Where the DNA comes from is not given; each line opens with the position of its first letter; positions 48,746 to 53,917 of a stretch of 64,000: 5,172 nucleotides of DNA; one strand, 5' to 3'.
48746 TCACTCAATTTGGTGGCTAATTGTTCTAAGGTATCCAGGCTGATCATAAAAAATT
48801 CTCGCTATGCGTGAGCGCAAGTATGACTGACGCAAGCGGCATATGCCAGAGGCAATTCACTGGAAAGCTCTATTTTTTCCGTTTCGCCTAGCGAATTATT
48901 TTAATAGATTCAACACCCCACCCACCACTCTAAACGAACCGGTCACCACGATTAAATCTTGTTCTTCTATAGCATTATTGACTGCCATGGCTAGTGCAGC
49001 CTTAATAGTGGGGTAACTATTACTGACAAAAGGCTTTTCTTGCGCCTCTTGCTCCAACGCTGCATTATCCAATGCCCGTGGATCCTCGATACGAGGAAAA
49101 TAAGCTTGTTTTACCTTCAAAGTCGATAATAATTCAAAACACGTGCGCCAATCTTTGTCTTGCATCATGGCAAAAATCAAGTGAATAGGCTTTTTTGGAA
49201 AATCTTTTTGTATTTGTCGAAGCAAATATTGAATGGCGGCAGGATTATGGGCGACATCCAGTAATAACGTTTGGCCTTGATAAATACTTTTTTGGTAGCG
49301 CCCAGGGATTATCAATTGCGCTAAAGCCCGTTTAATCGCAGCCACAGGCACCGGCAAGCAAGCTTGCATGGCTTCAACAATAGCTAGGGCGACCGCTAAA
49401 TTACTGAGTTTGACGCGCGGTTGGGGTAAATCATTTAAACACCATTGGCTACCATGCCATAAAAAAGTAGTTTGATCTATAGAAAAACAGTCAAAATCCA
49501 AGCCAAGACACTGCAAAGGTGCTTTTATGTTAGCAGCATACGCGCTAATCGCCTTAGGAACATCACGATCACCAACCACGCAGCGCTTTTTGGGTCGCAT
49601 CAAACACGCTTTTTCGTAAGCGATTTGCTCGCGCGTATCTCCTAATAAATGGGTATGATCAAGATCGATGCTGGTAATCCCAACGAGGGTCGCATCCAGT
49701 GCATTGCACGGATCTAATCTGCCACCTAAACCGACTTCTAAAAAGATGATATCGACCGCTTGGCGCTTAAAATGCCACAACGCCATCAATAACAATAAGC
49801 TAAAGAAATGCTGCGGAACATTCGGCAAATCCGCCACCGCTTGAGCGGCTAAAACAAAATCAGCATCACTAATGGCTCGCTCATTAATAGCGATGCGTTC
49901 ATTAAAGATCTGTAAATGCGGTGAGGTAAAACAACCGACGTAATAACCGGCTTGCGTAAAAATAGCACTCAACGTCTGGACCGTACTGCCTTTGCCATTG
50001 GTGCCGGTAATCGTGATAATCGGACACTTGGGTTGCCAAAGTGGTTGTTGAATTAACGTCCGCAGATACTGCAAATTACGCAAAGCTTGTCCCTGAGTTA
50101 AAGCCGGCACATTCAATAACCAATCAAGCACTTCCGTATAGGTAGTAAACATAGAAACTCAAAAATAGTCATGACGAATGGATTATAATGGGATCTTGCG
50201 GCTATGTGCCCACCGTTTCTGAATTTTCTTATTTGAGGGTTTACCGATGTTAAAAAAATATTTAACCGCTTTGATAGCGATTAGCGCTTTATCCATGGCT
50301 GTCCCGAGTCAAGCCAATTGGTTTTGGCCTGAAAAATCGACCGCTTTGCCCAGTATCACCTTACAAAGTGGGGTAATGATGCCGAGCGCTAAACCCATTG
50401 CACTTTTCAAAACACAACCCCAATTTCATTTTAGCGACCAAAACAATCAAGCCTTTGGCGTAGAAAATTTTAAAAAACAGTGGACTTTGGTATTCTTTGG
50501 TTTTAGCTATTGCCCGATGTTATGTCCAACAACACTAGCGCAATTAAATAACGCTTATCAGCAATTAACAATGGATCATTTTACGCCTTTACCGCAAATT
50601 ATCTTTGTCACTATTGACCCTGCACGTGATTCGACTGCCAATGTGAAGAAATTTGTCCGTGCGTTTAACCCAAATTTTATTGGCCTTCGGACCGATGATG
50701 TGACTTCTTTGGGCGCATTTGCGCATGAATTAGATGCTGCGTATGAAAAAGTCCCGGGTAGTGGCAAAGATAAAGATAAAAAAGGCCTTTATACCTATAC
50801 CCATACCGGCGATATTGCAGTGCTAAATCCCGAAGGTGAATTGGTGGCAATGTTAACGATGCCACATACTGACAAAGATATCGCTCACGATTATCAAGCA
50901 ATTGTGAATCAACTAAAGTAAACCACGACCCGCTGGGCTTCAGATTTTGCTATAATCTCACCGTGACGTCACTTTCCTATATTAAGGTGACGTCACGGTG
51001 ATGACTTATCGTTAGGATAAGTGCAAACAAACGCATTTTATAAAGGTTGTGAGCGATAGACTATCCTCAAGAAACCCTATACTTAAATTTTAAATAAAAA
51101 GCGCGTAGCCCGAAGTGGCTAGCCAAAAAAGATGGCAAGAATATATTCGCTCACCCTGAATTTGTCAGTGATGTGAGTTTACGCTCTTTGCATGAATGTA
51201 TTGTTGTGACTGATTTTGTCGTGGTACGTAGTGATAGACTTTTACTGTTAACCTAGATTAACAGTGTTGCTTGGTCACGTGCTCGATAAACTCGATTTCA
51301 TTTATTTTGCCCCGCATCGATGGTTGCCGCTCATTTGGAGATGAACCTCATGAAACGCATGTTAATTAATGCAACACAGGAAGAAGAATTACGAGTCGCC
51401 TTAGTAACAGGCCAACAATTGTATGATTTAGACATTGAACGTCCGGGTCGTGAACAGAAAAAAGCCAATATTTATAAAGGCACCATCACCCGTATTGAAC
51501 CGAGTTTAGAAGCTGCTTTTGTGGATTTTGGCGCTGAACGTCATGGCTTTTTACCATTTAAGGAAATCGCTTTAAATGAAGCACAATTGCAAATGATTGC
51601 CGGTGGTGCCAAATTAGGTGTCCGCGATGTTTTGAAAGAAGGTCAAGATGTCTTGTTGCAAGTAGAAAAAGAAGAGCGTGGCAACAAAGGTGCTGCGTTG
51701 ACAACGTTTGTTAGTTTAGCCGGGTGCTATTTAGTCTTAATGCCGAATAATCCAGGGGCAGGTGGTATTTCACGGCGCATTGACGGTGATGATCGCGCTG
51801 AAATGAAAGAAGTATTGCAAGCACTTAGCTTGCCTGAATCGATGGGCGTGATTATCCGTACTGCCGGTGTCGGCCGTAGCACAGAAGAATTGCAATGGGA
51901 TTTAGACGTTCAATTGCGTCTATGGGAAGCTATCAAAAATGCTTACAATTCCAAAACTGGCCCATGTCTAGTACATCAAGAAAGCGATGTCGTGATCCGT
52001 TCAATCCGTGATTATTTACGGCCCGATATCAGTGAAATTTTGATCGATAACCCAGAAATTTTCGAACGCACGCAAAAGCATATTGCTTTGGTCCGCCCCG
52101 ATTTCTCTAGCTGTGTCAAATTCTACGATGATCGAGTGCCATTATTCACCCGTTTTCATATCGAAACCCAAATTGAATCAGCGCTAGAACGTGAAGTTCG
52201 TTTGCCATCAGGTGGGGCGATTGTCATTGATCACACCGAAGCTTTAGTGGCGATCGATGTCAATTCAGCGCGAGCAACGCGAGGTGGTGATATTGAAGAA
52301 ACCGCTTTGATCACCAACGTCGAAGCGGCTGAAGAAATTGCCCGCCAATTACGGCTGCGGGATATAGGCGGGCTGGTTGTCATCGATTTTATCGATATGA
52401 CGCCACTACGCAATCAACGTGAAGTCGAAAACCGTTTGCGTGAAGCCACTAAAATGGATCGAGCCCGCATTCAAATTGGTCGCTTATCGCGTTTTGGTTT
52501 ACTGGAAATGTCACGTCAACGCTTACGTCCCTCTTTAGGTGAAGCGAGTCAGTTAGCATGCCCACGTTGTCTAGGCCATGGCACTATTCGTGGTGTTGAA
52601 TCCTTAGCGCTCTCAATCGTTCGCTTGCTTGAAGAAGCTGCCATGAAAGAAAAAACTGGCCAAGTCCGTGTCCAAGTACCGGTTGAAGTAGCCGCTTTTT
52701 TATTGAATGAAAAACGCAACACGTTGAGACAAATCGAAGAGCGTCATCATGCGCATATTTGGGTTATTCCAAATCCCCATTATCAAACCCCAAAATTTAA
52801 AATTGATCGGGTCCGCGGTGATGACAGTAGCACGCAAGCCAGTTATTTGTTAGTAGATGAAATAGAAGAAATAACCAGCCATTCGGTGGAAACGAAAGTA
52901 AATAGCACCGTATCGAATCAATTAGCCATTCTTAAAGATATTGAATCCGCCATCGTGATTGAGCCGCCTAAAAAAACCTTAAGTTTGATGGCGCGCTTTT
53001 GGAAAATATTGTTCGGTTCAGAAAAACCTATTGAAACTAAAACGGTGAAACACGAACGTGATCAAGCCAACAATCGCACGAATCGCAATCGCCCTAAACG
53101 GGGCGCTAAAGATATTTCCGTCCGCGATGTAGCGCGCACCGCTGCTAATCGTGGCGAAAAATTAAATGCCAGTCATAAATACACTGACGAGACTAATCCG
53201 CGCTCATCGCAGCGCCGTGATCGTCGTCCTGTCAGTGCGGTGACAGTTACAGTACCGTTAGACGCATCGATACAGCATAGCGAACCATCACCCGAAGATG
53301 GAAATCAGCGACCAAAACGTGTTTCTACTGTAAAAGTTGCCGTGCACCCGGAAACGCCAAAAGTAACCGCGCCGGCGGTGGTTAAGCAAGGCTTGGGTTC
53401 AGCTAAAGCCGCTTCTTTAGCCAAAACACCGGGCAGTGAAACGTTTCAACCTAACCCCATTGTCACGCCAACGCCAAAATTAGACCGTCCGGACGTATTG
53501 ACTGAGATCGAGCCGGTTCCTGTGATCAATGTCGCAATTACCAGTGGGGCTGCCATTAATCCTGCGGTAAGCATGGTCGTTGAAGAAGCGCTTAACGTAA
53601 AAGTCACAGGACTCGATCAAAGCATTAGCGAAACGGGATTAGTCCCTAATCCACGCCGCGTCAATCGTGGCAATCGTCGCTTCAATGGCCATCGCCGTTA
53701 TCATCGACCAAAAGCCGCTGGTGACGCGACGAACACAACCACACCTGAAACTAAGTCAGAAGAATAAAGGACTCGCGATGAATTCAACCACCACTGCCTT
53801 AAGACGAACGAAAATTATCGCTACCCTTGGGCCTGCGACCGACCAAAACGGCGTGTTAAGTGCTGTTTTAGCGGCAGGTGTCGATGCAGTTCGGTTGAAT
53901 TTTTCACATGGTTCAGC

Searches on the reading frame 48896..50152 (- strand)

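Call 46: search_protein_families(library=pfam, proteins=[window:48896-50152:-], max_evalue=0.0001)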
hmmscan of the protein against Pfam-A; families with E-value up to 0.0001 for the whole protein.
window:48896-50152:- (418 aa): 2 families
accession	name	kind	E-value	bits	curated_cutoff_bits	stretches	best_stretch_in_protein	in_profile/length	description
PF02875.26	Mur_ligase_C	-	3e-16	60.9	28.4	1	291-407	9-127/127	Mur ligase, glutamate ligase domain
PF08245.18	Mur_ligase_M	-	7.4e-06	26.5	24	1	48-199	1-126/200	Mur ligase middle domain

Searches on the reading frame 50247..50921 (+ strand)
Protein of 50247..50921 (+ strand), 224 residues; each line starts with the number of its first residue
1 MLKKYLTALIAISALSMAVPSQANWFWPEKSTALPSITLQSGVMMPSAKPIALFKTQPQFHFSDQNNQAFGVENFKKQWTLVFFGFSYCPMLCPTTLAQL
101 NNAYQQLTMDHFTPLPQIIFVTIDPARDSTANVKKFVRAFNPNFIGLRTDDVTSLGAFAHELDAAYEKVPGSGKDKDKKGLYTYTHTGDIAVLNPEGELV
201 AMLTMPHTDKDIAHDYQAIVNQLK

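Call 46: search_protein_families(library=pfam, proteins=[window:50247-50921:+], max_evalue=0.0001)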
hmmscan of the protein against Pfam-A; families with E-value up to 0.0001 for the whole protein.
window:50247-50921:+ (224 aa): 1 family
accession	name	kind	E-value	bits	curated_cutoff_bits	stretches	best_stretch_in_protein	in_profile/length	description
PF02630.20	SCO1-SenC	-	4.3e-28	98.4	22.8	1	58-198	2-133/134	SCO1/SenC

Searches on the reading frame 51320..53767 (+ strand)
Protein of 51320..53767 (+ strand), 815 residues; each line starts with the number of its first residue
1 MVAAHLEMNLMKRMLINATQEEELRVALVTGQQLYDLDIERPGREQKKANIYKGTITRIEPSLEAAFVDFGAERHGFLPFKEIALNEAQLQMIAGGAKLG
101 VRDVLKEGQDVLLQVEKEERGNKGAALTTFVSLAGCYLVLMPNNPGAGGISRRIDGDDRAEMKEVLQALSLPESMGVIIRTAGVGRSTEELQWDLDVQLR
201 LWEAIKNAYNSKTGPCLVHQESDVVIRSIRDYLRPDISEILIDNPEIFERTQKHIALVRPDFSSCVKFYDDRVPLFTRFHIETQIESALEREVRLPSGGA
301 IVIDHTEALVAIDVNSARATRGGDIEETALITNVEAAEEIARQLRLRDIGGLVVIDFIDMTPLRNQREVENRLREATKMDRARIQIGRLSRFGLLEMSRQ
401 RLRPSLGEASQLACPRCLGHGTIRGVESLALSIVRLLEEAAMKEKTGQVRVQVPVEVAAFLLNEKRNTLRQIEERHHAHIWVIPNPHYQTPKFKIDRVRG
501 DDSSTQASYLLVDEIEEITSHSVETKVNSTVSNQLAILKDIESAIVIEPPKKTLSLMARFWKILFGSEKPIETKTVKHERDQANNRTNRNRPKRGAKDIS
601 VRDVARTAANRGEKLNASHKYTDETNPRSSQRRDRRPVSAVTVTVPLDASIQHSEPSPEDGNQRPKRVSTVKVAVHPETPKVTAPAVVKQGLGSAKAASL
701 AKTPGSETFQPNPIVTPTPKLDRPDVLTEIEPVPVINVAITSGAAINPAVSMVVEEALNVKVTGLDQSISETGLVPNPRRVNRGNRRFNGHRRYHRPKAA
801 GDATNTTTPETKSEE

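Call 46: search_protein_families(library=pfam, proteins=[window:51320-53767:+], max_evalue=0.0001)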
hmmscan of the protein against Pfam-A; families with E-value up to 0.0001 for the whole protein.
window:51320-53767:+ (815 aa): 3 families
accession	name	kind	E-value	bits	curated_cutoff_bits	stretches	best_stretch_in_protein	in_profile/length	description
PF10150.14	RNase_E_G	-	1.2e-96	323.8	25.5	1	132-401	1-269/270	Ribonuclease E/G family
PF20833.2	RNase_E_G_Thio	-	6.2e-32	110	26.8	1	414-497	2-85/86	RNase E/G, Thioredoxin-like domain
PF00575.29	S1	-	2.1e-08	34.8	22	1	46-128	2-72/74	S1 RNA binding domain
